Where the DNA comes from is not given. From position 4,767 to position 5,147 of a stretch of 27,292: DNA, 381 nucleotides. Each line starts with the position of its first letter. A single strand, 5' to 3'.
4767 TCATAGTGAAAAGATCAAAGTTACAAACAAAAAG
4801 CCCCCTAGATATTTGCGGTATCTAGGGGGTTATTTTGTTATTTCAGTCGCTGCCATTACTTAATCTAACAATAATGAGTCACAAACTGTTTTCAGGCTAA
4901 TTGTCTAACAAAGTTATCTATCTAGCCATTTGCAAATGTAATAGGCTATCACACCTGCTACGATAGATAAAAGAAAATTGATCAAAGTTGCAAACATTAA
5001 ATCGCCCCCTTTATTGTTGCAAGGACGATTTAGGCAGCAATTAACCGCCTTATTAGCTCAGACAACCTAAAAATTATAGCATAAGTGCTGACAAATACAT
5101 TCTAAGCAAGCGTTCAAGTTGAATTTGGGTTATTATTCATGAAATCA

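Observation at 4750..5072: par(pAD1)-like Fst type I toxin-antitoxin locus with direct repeats and shared bidirectional terminator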

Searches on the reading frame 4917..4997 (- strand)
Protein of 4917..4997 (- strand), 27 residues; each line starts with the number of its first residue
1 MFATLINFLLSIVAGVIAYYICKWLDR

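Call 5: search_protein_families(library=pfam, proteins=[window:4917-4997:-], max_evalue=10)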
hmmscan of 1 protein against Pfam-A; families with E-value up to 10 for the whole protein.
seq(27 aa): 4 families
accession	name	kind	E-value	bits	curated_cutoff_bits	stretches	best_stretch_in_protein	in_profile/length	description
PF06596.16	PsbX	-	0.0076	16.7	25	1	3-16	3-16/38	Photosystem II reaction centre X protein (PsbX)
PF12822.12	ECF_trnsprt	-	0.017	15.6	30.7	1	2-25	69-92/169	ECF transporter, substrate-specific component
PF11712.13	Vma12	-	0.084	13.3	25.5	1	3-22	76-95/137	Endoplasmic reticulum-based factor for assembly of V-ATPase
PF06324.16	Pigment_DH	-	0.26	11.9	20.3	1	5-11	4-10/18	Pigment-dispersing hormone (PDH)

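Call 6: search_protein_families(library=ncbifam, proteins=[window:4917-4997:-], max_evalue=10)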
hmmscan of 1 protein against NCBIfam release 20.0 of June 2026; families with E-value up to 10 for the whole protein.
seq(27 aa): 1 family
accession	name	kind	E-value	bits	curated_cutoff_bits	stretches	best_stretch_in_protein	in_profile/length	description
NF047374.1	CD_typeI_toxin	equivalog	2.4e-05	24.6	60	1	5-22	1-18/51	type I toxin-antitoxin system toxin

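Call 14: search_dna_similar(query=window:4917-4997:-, collection=plasmids, mode=protein, max_evalue=10, max_rows=60)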
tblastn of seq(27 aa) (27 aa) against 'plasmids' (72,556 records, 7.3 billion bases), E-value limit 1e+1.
Records with a match: 489; places in all: 672; records where one place covers at least 80% of the query: 281.
Best place of each record, by identity: >=99% 3; 80-90% 1; 60-80% 211; <60% 274.
By first word of the organism name: Enterococcus 416; Streptococcus 38; Staphylococcus 10; uncultured 6; Aerococcus 5; Ligilactobacillus 4; Carnobacterium 2; Lactococcus 2; Clostridium 1; Waltera 1; and 4 more.
By predicted mobility (MOB-suite, as given by PLSDB): conjugative 282; non-mobilizable 143; mobilizable 64.
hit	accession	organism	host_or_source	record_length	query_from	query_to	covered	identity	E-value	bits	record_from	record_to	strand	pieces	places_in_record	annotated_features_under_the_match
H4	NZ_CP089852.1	Ligilactobacillus salivarius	Pig,faecal sample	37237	1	27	100%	100.0%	1e-9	57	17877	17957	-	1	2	none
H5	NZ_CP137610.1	Ligilactobacillus salivarius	cell culture,the intestine of a broiler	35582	1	27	100%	100.0%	1e-9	57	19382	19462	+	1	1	none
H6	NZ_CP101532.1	Ligilactobacillus salivarius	Xinyang black-feather laying hens,mixed ...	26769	1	27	100%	100.0%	1e-9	57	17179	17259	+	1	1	none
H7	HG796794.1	uncultured bacterium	-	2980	5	27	85%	87.0%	3e-5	44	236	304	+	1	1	none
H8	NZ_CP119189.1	Clostridium perfringens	goat,fecal sample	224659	3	26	89%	62.5%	3e-3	38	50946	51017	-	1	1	none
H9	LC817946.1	Waltera intestinalis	Homo sapiens,Genome Sequencing,feces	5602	7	26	74%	75.0%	6e-3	37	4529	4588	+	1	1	none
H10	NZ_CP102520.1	Ligilactobacillus salivarius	Homo sapiens,Cell culture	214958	1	26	96%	57.7%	6e-3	37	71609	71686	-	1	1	none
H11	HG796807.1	uncultured bacterium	-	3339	4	26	85%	65.2%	5e-2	35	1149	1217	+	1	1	none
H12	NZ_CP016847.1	Carnobacterium maltaromaticum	cell culture,poultry meat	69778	5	27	85%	60.9%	4e-2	35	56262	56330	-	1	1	none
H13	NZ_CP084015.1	Mediterraneibacter gnavus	Homo sapiens,pure culture,human feces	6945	3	27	93%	56.0%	3e-3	38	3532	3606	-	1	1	none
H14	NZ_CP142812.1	Enterococcus faecalis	Pig,single cell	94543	7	26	74%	70.0%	3e-1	32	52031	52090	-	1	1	none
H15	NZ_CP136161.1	Streptococcus anginosus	Homo sapiens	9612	7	26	74%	70.0%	3e-1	32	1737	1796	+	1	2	none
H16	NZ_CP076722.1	Streptococcus parasuis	Pig,tissue sample,lung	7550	7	26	74%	70.0%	3e-1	32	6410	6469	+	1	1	none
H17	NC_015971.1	Streptococcus agalactiae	-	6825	7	26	74%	70.0%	3e-1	32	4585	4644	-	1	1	none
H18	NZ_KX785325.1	Streptococcus suis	pig,brain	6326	7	26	74%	70.0%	3e-1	32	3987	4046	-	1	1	none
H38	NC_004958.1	Streptococcus thermophilus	-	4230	7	26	74%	70.0%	3e-1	32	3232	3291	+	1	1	none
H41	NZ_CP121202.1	Streptococcus pluranimalium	Pig,tissue sample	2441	1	26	96%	53.8%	8e-2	34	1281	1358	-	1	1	none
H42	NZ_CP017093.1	Streptococcus suis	Sus scrofa domesticus,bacterial ...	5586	5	26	81%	63.6%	4e-2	35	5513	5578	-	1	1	none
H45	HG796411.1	uncultured bacterium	-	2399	5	27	85%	56.5%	7e-2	34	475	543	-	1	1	none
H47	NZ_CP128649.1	Mogibacterium neglectum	Homo sapiens,whole organism,human oral ...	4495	5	27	85%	56.5%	6e-1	32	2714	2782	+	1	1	none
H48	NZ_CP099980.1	Enterococcus faecium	cell culture,Sludge from sewage ...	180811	5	26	81%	59.1%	3e-1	32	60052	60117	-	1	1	none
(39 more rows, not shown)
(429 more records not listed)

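Call 16: get_annotated_region(hit=H7, flank=500)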
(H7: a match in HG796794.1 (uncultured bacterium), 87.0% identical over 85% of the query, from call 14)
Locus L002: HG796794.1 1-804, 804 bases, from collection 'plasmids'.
description: Uncultured bacterium plasmid pRGF00038
organism: uncultured bacterium (NCBI taxid 77133)
taxonomy: Bacteria; ; ; ; ; ; uncultured bacterium
host: -; source: -; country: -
typing (MOB-suite, as given by PLSDB): mobilizable; replicon rep_cluster_1746; relaxase MOBV
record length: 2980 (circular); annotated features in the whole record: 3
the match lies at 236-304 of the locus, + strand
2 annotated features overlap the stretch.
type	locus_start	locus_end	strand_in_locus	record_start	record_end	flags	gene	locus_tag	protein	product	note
CDS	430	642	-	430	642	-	-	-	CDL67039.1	-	-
CDS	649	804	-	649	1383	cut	-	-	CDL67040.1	-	-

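Call 17: get_annotated_region(hit=H10, flank=500)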
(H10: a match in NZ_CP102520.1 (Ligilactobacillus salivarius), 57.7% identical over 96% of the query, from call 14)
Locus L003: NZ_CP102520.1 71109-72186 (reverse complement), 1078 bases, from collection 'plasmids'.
description: Ligilactobacillus salivarius strain SS-258 plasmid p1, complete sequence
organism: Ligilactobacillus salivarius (NCBI taxid 1624)
taxonomy: Bacteria; Bacillota; Bacilli; Lactobacillales; Lactobacillaceae; Ligilactobacillus; Ligilactobacillus salivarius
host: -; source: Homo sapiens,Cell culture; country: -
typing (MOB-suite, as given by PLSDB): non-mobilizable; replicon rep_cluster_1685
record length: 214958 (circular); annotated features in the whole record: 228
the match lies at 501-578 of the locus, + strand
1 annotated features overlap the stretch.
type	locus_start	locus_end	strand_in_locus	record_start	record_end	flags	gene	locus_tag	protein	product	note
CDS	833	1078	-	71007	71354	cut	-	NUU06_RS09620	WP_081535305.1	hypothetical protein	-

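Call 18: get_annotated_region(hit=H14, flank=500)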
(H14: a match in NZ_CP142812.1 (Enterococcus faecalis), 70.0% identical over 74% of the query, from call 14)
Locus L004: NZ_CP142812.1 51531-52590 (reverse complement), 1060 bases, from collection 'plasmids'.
description: Enterococcus faecalis strain JF1A-4353 plasmid pJF1A-4353-2, complete sequence
organism: Enterococcus faecalis (NCBI taxid 1351)
taxonomy: Bacteria; Bacillota; Bacilli; Lactobacillales; Enterococcaceae; Enterococcus; Enterococcus faecalis
host: -; source: Pig,single cell; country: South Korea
typing (MOB-suite, as given by PLSDB): non-mobilizable; replicon rep_cluster_980
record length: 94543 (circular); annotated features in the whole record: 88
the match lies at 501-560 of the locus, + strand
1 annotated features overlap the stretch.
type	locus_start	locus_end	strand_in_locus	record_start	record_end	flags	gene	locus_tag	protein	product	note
CDS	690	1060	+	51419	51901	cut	-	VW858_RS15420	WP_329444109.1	hypothetical protein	-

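Call 19: get_annotated_region(hit=H38, flank=500)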
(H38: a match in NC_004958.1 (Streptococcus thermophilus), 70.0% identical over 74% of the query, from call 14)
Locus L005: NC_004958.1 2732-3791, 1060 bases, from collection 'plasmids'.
description: Streptococcus thermophilus plasmid pSMQ172, complete sequence
organism: Streptococcus thermophilus (NCBI taxid 1308)
taxonomy: Bacteria; Bacillota; Bacilli; Lactobacillales; Streptococcaceae; Streptococcus; Streptococcus thermophilus
host: -; source: -; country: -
typing (MOB-suite, as given by PLSDB): mobilizable; replicon Inc11; relaxase MOBV
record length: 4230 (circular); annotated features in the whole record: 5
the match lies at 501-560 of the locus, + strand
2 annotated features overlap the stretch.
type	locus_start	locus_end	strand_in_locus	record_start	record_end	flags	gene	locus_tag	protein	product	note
CDS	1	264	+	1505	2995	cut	mobV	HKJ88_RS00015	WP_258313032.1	MobV family relaxase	GO:0006310 - DNA recombination [Evidence IEA]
CDS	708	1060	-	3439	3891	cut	-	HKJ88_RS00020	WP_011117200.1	hypothetical protein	-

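Call 20: get_annotated_region(hit=H48, flank=500)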
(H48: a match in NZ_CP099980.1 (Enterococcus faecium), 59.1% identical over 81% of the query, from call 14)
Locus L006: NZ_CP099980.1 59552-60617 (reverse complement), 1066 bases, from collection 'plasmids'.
description: Enterococcus faecium strain WN-18 plasmid pA, complete sequence
organism: Enterococcus faecium (NCBI taxid 1352)
taxonomy: Bacteria; Bacillota; Bacilli; Lactobacillales; Enterococcaceae; Enterococcus; Enterococcus faecium
host: -; source: cell culture,Sludge from sewage treatment plant; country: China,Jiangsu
typing (MOB-suite, as given by PLSDB): non-mobilizable; replicon Inc18,rep_cluster_893
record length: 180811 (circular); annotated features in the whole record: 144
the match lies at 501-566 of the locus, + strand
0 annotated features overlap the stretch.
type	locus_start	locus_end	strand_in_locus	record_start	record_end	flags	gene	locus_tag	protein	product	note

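Call 21: get_annotated_region(hit=H12, flank=500)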
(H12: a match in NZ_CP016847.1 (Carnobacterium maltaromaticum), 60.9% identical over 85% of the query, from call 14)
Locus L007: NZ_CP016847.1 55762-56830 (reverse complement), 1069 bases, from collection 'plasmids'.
description: Carnobacterium maltaromaticum strain TMW 2.1581 plasmid pL21581-3, complete sequence
organism: Carnobacterium maltaromaticum (NCBI taxid 2751)
taxonomy: Bacteria; Bacillota; Bacilli; Lactobacillales; Carnobacteriaceae; Carnobacterium; Carnobacterium maltaromaticum
host: -; source: cell culture,poultry meat; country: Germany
typing (MOB-suite, as given by PLSDB): mobilizable
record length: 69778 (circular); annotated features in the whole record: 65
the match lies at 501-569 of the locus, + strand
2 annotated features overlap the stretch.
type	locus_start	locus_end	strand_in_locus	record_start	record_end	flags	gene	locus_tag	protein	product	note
CDS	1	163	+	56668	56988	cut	-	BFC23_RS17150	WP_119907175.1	hypothetical protein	-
CDS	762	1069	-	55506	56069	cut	-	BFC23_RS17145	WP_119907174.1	hypothetical protein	-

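Call 23: list_cluster_members(proteins=[window:4917-4997:-, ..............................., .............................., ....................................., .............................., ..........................])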
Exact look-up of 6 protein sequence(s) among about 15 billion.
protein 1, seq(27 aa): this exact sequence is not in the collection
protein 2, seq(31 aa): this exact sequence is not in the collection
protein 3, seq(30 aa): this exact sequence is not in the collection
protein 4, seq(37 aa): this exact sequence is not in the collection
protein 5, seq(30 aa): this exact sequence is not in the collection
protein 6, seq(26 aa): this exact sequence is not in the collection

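Call 27: get_annotated_region(hit=H8, flank=500)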
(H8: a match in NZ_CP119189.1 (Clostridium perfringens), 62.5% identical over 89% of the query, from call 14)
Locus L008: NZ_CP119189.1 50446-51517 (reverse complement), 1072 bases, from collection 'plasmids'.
description: Clostridium perfringens strain 21-D-5 plasmid p21-D-5b, complete sequence
organism: Clostridium perfringens (NCBI taxid 1502)
taxonomy: Bacteria; Bacillota; Clostridia; Eubacteriales; Clostridiaceae; Clostridium; Clostridium perfringens
host: -; source: goat,fecal sample; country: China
typing (MOB-suite, as given by PLSDB): non-mobilizable; replicon Inc18
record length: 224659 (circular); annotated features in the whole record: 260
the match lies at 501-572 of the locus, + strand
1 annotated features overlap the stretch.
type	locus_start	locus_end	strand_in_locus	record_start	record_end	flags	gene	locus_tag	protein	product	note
CDS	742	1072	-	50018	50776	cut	-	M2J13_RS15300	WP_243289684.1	hypothetical protein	-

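Call 28: get_annotated_region(hit=H9, flank=500)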
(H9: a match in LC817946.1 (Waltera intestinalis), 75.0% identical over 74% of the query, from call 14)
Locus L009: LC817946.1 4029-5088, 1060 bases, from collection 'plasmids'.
description: Waltera intestinalis 19YCFAH0.3Co2 plasmid p19YCFAH0.3Co2-2 DNA, complete sequence
organism: Waltera intestinalis (NCBI taxid 2606635)
taxonomy: Bacteria; Bacillota; Clostridia; Lachnospirales; Lachnospiraceae; Waltera; Waltera intestinalis
host: -; source: Homo sapiens,Genome Sequencing,feces; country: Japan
typing (MOB-suite, as given by PLSDB): non-mobilizable
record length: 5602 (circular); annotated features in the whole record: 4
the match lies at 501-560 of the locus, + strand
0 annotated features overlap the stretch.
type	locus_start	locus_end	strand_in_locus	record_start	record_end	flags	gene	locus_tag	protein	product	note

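Call 29: get_annotated_region(hit=H13, flank=500)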
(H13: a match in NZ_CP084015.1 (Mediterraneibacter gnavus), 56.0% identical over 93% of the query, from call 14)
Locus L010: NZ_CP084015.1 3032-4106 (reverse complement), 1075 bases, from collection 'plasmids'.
description: Mediterraneibacter gnavus strain NBRC 114413 plasmid unnamed1, complete sequence
organism: Mediterraneibacter gnavus (NCBI taxid 33038)
taxonomy: Bacteria; Bacillota; Clostridia; Lachnospirales; Lachnospiraceae; Mediterraneibacter; Mediterraneibacter gnavus
host: -; source: Homo sapiens,pure culture,human feces; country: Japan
typing (MOB-suite, as given by PLSDB): non-mobilizable
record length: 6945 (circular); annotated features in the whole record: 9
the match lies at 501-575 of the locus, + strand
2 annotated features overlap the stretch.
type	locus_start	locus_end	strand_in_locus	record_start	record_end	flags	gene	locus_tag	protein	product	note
CDS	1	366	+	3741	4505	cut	-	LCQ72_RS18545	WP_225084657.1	DUF6040 family protein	-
CDS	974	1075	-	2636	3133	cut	-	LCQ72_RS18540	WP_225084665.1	hypothetical protein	-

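Call 30: get_annotated_region(hit=H41, flank=500)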
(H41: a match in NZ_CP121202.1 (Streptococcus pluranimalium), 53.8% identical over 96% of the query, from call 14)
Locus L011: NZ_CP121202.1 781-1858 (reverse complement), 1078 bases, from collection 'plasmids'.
description: Streptococcus pluranimalium strain SP28 plasmid pSP28, complete sequence
organism: Streptococcus pluranimalium (NCBI taxid 82348)
taxonomy: Bacteria; Bacillota; Bacilli; Lactobacillales; Streptococcaceae; Streptococcus; Streptococcus pluranimalium
host: -; source: Pig,tissue sample; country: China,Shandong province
typing (MOB-suite, as given by PLSDB): non-mobilizable
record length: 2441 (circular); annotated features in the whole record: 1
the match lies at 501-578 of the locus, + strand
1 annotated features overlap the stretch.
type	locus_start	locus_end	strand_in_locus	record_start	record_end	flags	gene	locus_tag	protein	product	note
CDS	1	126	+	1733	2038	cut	-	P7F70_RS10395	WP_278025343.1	hypothetical protein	-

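Call 31: get_annotated_region(hit=H47, flank=500)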
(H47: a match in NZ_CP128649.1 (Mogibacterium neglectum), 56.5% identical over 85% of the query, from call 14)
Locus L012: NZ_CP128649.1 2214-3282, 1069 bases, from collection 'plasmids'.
description: Mogibacterium neglectum strain ATCC 700924 plasmid p_Mneg2, complete sequence
organism: Mogibacterium neglectum (NCBI taxid 114528)
taxonomy: Bacteria; Bacillota; Clostridia; Peptostreptococcales; Anaerovoracaceae; Mogibacterium; Mogibacterium neglectum
host: -; source: Homo sapiens,whole organism,human oral cavity; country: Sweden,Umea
typing (MOB-suite, as given by PLSDB): non-mobilizable
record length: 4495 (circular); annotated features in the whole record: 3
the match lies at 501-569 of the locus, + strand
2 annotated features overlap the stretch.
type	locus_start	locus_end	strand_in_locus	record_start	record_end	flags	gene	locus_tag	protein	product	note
CDS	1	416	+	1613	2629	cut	-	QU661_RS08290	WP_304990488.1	replication initiation protein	GO:0006270 - DNA replication initiation [Evidence IEA]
CDS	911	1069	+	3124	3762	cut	-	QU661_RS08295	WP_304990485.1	hypothetical protein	-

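Call 32: get_annotated_region(hit=H11, flank=500)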
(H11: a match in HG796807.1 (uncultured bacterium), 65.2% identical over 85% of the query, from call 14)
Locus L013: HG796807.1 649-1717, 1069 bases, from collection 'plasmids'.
description: Uncultured bacterium plasmid pRGF00086
organism: uncultured bacterium (NCBI taxid 77133)
taxonomy: Bacteria; ; ; ; ; ; uncultured bacterium
host: -; source: -; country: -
typing (MOB-suite, as given by PLSDB): non-mobilizable
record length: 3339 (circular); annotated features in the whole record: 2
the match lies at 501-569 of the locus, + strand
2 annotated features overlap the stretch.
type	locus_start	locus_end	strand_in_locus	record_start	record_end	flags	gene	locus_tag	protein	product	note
CDS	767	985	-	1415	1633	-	-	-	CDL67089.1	-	-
CDS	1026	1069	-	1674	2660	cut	-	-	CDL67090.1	-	-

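Call 33: get_annotated_region(hit=H42, flank=500)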
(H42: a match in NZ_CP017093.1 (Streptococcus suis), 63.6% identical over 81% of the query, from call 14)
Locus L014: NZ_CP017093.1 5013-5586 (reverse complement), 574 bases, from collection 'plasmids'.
description: Streptococcus suis strain ISU2812 plasmid pISU2812, complete sequence
organism: Streptococcus suis (NCBI taxid 1307)
taxonomy: Bacteria; Bacillota; Bacilli; Lactobacillales; Streptococcaceae; Streptococcus; Streptococcus suis
host: -; source: Sus scrofa domesticus,bacterial culture,respiratory tract; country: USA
typing (MOB-suite, as given by PLSDB): non-mobilizable
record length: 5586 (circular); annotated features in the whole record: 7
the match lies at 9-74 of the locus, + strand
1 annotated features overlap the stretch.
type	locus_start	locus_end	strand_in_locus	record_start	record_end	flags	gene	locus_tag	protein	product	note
CDS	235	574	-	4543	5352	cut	-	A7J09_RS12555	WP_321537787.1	protein rep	-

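Call 34: get_annotated_region(hit=H45, flank=500)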
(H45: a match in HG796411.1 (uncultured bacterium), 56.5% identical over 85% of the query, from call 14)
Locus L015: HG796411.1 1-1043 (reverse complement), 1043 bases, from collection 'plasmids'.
description: Uncultured bacterium plasmid pRGI00989
organism: uncultured bacterium (NCBI taxid 77133)
taxonomy: Bacteria; ; ; ; ; ; uncultured bacterium
host: -; source: -; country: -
typing (MOB-suite, as given by PLSDB): non-mobilizable
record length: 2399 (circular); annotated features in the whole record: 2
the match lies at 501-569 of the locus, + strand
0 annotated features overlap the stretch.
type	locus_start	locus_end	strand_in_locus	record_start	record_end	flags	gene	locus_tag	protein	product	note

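Call 42: search_solved_structures(query=A1, max_evalue=10, show_alignments=3)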
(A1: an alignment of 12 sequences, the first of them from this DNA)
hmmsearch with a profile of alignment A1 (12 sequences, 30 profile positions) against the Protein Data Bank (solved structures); distinct sequences matched with E-value up to 10: 4.
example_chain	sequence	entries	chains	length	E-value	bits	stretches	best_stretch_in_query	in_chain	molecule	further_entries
4jb8_P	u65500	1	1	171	0.95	12.1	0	3-17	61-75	DARPin C7_16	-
9s60_B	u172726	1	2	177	1.8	11.2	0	3-17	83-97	DARPin 4m3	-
5mbm_C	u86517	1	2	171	2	11.1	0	3-17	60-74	DARPin 8h6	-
9s35_A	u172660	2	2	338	2.6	10.7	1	4-19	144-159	GDP-mannose transporter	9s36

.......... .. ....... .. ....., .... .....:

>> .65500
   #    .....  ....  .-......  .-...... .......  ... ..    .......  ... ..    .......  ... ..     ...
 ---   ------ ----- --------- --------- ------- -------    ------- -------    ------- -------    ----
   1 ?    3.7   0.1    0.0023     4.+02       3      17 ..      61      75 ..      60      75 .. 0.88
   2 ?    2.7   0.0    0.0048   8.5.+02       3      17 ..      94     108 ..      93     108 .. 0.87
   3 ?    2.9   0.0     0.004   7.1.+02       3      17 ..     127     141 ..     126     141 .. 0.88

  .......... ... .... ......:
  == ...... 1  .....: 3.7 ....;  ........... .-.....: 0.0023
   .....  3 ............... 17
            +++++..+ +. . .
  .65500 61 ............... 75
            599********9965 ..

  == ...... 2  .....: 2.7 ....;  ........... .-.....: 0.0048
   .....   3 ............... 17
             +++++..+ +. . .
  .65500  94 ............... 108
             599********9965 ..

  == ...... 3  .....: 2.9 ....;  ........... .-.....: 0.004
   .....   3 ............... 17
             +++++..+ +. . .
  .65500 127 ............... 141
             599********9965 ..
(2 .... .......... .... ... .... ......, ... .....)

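Call 47: find_related_loci(query=A1, collection=genome_contigs, flank=600)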
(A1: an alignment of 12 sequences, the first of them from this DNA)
Query A1 (27 aa) in genome_contigs; peptide patterns used: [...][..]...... (x = any residue, [..] = any of these).
600 stretches matched a pattern (row limit reached: there are more); 551 encode a relative of the query (tblastn E <= 1e-3); the best 80 are kept; 80 distinct loci.
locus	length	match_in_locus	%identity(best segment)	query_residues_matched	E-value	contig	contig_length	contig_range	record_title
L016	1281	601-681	67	1-27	2e-10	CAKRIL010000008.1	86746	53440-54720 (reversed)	MAG: uncultured Lachnospiraceae bacterium isolate REFINED_METABAT215_TOP10_CONTIGS_1500_ASSEMBLY_K77_MERGED__Hadza_PheCh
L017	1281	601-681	67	1-27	5e-10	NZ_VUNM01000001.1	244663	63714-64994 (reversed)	Sharpea porci strain CA-Schmier-601-WT-3 seq1, whole genome shotgun sequence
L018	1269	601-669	78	5-27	5e-10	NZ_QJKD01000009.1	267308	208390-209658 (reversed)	Hungatella effluvii strain DSM 24995 Ga0244553_109, whole genome shotgun sequence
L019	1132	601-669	78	5-27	8e-10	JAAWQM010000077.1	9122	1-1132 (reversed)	MAG: Oscillospiraceae bacterium isolate ABMPRH_163_10 SL341404_scaffold_17444, whole genome shotgun sequence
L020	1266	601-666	82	6-27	9e-10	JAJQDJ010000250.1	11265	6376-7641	MAG: Erysipelotrichaceae bacterium isolate MI.10_11 NODE_1253_length_11265_cov_13.586084, whole genome shotgun sequence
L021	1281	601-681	59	1-27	1e-9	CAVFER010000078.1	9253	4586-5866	bacterium isolate G02652-L1_cleanbin_000024 genome assembly, contig: Spades_G02652-L1_contig_3968, whole genome shotgun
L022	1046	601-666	82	6-27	1e-9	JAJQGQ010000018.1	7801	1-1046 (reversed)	MAG: Erysipelotrichaceae bacterium isolate U.2_7 NODE_1175_length_7801_cov_10.288407, whole genome shotgun sequence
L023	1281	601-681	63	1-27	1e-9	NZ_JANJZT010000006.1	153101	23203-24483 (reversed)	Blautia caecimuris strain DSM 29492 NODE_6_length_153101_cov_82.546829, whole genome shotgun sequence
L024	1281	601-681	67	1-27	1e-9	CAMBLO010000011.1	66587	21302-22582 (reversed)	MAG: uncultured Clostridia bacterium isolate SRR15732368_bin.3_metaWRAP_v1.3_MAG genome assembly, contig: ERZ9426318.149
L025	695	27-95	70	5-27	2e-9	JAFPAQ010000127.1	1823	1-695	MAG: Lachnospiraceae bacterium isolate RGIG970 Dairy_cattle_Rectum-6__c417712, whole genome shotgun sequence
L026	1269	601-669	74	5-27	2e-9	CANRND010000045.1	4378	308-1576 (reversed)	MAG: uncultured Clostridia bacterium isolate Lapin-030__bin27 genome assembly, contig: Lapin-030__NODE_23925_length_4378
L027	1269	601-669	78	5-27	2e-9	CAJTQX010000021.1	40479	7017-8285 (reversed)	MAG TPA_asm: uncultured Anaerotignum sp. isolate MGBC109121 genome assembly, contig: MGBC109121.21, whole genome shotgun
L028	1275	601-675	72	3-27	1e-9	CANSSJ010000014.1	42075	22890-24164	MAG TPA_asm: uncultured Firmicutes bacterium isolate SRR15730539_bin.17_metawrap_v1.3_MAG genome assembly, contig: NODE.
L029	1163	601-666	77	5-26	2e-9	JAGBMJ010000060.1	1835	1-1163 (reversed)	MAG: Lachnospiraceae bacterium isolate RGIG9247 Water_deer_Rumen-5__c117572, whole genome shotgun sequence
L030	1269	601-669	74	5-27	3e-9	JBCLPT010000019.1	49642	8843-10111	Oscillospiraceae bacterium 50-16 voucher GPTB0133 scaffold19, whole genome shotgun sequence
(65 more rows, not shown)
